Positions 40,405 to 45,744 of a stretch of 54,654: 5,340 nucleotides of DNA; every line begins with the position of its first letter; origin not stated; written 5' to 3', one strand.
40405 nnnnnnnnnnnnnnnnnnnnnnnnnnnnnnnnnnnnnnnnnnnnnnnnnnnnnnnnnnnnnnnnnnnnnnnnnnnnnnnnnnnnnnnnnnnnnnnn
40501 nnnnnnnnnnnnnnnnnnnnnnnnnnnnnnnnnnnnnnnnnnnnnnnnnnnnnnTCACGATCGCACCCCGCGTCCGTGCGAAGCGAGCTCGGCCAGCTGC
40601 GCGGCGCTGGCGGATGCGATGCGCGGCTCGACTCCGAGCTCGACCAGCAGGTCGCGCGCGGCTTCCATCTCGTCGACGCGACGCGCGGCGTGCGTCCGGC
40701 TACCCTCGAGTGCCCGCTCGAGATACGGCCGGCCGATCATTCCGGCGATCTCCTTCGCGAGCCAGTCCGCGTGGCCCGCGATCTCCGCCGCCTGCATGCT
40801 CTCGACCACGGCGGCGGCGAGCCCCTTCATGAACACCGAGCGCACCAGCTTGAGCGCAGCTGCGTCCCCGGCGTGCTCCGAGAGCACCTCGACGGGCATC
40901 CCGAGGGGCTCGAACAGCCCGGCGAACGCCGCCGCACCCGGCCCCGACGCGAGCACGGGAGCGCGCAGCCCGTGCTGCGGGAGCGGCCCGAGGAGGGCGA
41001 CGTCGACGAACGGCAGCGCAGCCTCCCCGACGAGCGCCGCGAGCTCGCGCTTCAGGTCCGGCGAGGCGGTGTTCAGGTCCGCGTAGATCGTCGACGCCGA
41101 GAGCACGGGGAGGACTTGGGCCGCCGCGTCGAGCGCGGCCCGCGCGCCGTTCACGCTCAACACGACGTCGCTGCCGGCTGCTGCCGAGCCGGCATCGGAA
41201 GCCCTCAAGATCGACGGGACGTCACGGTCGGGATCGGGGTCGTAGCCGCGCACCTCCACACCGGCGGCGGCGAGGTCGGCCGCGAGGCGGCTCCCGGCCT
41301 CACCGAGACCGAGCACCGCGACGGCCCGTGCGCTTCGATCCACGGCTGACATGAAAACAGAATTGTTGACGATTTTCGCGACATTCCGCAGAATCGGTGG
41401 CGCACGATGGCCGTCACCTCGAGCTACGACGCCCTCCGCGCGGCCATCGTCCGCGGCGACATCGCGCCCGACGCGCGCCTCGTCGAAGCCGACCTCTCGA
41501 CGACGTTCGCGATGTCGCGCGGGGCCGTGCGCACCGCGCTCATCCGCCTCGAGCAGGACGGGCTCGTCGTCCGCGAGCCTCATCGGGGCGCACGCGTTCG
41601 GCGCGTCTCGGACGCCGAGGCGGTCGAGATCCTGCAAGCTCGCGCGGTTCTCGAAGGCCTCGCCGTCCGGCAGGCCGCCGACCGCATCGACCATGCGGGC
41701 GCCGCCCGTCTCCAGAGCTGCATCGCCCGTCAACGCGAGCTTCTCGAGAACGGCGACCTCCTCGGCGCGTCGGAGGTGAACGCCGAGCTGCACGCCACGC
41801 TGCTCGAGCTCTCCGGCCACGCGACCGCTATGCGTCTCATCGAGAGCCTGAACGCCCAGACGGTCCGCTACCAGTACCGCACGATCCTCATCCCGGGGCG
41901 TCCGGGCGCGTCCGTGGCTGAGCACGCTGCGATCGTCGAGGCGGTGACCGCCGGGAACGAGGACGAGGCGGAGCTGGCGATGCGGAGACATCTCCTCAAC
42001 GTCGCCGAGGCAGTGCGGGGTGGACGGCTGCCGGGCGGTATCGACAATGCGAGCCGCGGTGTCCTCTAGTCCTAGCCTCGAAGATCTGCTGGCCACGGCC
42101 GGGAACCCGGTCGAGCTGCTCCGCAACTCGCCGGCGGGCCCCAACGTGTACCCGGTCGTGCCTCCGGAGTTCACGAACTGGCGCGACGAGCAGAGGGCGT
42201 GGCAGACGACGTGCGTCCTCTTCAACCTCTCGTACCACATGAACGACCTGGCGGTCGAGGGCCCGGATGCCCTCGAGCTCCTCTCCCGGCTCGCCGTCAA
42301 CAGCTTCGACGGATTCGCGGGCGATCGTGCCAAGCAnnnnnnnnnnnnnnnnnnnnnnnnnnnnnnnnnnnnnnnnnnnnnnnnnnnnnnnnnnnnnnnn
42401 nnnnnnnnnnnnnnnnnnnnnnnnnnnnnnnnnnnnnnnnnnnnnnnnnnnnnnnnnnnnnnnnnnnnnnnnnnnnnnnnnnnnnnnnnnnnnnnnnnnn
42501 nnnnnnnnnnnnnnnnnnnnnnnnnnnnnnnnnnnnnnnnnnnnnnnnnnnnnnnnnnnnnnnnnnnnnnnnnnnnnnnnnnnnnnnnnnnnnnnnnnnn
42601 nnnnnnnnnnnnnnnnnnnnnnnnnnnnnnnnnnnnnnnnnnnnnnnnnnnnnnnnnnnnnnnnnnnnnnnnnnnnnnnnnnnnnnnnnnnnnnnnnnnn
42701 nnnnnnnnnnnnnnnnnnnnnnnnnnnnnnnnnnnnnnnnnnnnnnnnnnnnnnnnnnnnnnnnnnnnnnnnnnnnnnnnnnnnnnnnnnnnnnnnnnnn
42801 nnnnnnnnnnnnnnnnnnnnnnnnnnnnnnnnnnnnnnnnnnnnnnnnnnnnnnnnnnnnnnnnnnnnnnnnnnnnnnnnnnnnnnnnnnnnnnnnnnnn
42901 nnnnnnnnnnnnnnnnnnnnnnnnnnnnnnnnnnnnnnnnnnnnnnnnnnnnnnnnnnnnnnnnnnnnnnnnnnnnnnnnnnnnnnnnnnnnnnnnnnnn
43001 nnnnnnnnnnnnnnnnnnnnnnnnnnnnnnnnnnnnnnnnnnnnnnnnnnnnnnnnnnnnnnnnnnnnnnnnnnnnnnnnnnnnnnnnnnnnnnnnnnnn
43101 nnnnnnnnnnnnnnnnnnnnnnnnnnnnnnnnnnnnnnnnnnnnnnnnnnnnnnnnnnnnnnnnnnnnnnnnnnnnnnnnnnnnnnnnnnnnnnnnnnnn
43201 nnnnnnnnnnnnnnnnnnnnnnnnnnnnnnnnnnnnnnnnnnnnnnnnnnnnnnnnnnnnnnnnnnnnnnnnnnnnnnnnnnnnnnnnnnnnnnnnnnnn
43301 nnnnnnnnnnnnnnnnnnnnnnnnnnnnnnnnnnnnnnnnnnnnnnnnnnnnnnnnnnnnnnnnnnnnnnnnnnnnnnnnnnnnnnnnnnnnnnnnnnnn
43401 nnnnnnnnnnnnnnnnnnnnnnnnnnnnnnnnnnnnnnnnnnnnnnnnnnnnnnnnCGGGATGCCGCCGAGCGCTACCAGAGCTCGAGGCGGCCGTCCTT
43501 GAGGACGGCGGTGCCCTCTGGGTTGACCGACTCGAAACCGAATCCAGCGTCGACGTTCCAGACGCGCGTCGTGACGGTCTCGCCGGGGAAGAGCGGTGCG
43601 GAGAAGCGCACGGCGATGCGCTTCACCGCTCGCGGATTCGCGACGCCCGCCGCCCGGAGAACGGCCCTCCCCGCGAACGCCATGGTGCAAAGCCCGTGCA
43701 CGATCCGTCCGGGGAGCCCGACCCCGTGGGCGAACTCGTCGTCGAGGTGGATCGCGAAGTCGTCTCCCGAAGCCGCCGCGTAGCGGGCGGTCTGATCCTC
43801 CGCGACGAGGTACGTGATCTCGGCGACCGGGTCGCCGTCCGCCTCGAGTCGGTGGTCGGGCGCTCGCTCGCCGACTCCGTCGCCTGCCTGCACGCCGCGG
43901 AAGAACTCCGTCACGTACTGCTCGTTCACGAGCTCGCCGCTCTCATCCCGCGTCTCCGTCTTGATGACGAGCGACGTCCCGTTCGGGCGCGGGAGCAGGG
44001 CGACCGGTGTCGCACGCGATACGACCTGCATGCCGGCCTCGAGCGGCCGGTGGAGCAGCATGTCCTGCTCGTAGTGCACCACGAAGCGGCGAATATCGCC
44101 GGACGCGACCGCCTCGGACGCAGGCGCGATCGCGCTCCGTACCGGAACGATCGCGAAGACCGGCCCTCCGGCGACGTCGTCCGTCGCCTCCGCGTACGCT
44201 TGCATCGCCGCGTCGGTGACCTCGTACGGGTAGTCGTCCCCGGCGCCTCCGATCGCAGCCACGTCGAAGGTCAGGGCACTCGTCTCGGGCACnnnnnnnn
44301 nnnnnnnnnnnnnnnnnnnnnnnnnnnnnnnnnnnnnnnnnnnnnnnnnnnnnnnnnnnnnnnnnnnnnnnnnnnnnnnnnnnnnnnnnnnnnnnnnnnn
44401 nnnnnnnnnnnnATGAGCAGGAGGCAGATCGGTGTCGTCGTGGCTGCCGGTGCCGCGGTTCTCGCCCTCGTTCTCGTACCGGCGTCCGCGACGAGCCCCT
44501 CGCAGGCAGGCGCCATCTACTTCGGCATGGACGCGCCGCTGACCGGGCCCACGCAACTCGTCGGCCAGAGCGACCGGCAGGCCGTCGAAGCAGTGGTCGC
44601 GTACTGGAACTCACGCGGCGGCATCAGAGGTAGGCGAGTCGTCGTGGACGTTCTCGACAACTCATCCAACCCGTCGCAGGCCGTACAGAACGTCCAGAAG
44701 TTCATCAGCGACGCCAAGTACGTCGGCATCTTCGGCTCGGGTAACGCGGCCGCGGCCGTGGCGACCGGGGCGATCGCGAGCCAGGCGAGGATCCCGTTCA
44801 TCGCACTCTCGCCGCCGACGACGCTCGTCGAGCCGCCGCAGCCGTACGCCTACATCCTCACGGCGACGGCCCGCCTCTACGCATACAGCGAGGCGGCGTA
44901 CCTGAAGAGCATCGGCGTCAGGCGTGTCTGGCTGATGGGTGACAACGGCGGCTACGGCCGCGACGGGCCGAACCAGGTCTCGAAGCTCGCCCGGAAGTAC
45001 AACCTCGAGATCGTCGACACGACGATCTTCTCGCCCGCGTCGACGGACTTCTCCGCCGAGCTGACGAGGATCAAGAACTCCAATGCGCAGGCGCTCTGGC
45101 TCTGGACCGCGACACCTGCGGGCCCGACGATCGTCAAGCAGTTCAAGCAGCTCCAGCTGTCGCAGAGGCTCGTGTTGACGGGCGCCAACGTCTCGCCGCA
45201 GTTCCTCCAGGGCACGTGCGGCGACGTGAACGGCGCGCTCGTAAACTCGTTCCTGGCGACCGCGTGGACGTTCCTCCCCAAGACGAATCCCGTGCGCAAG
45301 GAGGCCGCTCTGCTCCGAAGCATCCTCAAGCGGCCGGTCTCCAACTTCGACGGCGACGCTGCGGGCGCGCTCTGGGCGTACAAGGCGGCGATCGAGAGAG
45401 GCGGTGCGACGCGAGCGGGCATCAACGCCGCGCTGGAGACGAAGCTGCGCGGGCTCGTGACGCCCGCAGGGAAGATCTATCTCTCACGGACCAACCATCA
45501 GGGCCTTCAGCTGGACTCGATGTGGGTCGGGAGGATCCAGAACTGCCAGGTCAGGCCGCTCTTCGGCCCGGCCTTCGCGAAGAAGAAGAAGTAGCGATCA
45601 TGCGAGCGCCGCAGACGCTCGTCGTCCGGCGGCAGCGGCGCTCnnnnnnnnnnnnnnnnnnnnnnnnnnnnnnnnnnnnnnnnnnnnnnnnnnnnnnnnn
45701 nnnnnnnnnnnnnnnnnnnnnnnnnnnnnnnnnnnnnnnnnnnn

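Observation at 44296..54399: A conserved palindrome, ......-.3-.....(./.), marks every promoter of the cou-like module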

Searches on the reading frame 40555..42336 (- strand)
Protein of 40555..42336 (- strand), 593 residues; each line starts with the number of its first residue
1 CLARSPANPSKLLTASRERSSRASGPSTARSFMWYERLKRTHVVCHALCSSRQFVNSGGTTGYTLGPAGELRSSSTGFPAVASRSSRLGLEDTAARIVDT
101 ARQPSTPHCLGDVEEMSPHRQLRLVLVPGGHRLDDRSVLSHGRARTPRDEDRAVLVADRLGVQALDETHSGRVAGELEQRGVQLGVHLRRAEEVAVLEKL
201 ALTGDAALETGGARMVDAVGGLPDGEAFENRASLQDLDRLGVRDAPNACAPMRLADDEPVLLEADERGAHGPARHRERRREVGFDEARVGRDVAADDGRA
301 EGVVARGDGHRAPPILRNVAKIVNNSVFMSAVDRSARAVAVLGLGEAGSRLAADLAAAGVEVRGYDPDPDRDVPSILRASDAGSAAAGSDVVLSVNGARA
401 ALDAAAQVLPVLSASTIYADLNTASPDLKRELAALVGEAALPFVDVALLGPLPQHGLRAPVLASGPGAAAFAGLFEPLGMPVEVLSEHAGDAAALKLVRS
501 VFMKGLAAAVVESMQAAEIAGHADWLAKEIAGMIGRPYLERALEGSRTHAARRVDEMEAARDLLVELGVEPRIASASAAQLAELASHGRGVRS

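Call 27: search_protein_families(library=ncbifam, proteins=[window:40555-42336:-], max_evalue=0.00001)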
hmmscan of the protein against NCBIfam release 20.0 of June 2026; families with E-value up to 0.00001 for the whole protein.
window:40555-42336:- (593 aa): 0 families

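Call 54: search_protein_families(library=pfam, proteins=[window:40555-42333:-], max_evalue=0.00001)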
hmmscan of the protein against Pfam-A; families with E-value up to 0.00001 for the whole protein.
window:40555-42333:- (592 aa): 2 families
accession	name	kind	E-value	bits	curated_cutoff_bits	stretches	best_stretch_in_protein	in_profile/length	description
PF03446.21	NAD_binding_2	-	3.6e-08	34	21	1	338-448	2-120/161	NAD binding domain of 6-phosphogluconate dehydrogenase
PF09130.16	DUF1932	-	9.1e-08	32.4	25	1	519-581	4-68/70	Domain of unknown function (DUF1932)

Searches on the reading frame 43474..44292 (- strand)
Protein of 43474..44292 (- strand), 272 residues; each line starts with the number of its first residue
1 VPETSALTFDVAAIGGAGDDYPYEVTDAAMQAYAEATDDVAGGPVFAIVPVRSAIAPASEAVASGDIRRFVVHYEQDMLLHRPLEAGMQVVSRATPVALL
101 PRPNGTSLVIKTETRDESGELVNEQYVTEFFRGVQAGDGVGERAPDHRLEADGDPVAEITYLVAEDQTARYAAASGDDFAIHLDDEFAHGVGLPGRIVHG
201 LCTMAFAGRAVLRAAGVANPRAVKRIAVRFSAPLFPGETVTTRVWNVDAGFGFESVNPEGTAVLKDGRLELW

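Call 8: search_protein_families(library=pfam, proteins=[window:43474-44292:-])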
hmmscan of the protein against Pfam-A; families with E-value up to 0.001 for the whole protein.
window:43474-44292:- (272 aa): 3 families
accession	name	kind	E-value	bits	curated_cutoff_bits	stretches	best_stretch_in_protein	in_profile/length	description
PF01575.25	MaoC_dehydratas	-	4.6e-26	91.3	27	1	153-260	8-115/123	MaoC like domain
PF22622.2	MFE-2_hydrat-2_N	-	2.8e-07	30.8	27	1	35-133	27-130/130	MFE-2 hydratase 2 N-terminal domain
PF13452.11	FAS1_DH_region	-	1.3e-05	25.8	22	0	64-124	69-131/132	FAS1-like, dehydratase domain region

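Call 27: search_protein_families(library=ncbifam, proteins=[window:43474-44292:-], max_evalue=0.00001)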
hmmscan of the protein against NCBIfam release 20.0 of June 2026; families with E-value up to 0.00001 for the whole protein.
window:43474-44292:- (272 aa): 3 families
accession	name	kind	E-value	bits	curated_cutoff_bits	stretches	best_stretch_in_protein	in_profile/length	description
NF040620.1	fused_HadA_HadB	exception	2.1e-14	53.7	350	1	156-234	205-281/329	fused (3R)-hydroxyacyl-ACP dehydratase subunits HadA/HadB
NF010246.0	PRK13693.1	equivalog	7.9e-12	45.3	203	1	153-234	12-91/142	(3R)-hydroxyacyl-ACP dehydratase subunit HadB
NF040624.1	HadA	equivalog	1.8e-06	28.3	180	0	68-128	74-134/144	(3R)-hydroxyacyl-ACP dehydratase subunit HadA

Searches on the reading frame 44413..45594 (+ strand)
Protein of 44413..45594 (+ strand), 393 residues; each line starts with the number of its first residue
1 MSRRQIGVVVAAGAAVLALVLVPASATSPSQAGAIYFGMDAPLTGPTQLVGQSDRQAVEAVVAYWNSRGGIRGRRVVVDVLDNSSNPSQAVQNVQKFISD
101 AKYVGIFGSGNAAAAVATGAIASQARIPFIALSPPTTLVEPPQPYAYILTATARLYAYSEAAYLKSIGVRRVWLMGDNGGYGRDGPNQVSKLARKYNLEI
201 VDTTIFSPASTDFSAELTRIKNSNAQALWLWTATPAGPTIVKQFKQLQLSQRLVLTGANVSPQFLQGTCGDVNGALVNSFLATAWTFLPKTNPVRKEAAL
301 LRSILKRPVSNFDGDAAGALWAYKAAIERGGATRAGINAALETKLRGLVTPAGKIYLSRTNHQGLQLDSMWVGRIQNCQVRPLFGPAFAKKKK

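Call 8: search_protein_families(library=pfam, proteins=[window:44413-45594:+])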
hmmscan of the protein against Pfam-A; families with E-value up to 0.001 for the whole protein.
window:44413-45594:+ (393 aa): 3 families
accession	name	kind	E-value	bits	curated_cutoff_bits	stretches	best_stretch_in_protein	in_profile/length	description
PF13458.12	Peripla_BP_6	-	5.5e-47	161.5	31.7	1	35-376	2-339/343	Periplasmic binding protein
PF01094.35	ANF_receptor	-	9.8e-16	58.2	25.4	1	56-251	4-204/353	Receptor family ligand binding region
PF13433.12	Peripla_BP_5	-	4.3e-06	26.5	27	1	43-109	9-75/363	Periplasmic binding protein domain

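Call 26: search_solved_structures(query=window:44413-45594:+, max_evalue=0.00001)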
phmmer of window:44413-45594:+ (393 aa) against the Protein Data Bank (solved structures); distinct sequences matched with E-value up to 0.00001: 29.
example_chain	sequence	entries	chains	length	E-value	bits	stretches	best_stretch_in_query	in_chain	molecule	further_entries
4q6w_A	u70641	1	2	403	1.1e-19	74.2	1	15-229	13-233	Putative leu/ile/val-binding protein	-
4mpt_A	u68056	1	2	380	3.8e-19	72.4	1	32-229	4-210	Putative leu/ile/val-binding protein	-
4n0q_A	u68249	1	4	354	5e-17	65.4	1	35-336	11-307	Leu/Ile/Val-binding protein homolog 3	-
7ylt_B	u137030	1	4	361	1.1e-13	54.5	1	38-335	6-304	Putative ABC transporter, substrate-binding protein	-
3sg0_A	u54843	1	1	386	1.1e-12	51.1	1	16-301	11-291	Extracellular ligand-binding receptor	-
3uk0_A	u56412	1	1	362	1.3e-12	50.9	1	31-234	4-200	Extracellular ligand-binding receptor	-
4evs_A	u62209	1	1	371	1.3e-12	50.9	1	31-242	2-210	PUTATIVE ABC TRANSPORTER SUBUNIT, SUBSTRATE-BINDING COMPONENT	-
4dqd_A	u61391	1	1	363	3.7e-12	49.4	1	35-301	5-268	Extracellular ligand-binding receptor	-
4ey3_A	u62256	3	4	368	7.7e-12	48.4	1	37-325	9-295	Twin-arginine translocation pathway signal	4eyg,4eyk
3ukj_A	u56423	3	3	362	8.9e-12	48.1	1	31-234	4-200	Extracellular ligand-binding receptor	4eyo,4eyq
3tx6_A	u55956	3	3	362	1.4e-11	47.5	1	31-234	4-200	Putative branched-chain amino acid transport system substrate-binding protein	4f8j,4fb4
4obb_A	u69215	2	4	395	2.2e-11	46.8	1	25-277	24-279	Amino acid/amide ABC transporter substrate-binding protein, HAAT family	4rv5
4jb0_A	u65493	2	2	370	2.4e-11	46.7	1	34-234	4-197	branched-chain amino acid transport system substrate-binding protein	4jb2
4nqr_A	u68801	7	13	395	2.5e-11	46.7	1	25-278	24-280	Amino acid/amide ABC transporter substrate-binding protein, HAAT family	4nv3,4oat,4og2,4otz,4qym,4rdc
4gnr_A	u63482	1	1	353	3.2e-11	46.3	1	36-255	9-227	ABC transporter substrate-binding protein-branched chain amino acid transport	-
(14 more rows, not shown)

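Call 27: search_protein_families(library=ncbifam, proteins=[window:44413-45594:+], max_evalue=0.00001)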
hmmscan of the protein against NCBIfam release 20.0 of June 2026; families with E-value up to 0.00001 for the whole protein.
window:44413-45594:+ (393 aa): 2 families
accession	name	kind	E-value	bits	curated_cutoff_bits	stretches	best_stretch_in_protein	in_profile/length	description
NF011933.0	PRK15404.1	subfamily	6.3e-12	45.2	477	1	20-254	12-247/370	high-affinity branched-chain amino acid ABC transporter substrate-binding protein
TIGR03407.1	urea_ABC_UrtA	exception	6.5e-06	25.3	492.75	0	43-248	9-212/361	urea ABC transporter substrate-binding protein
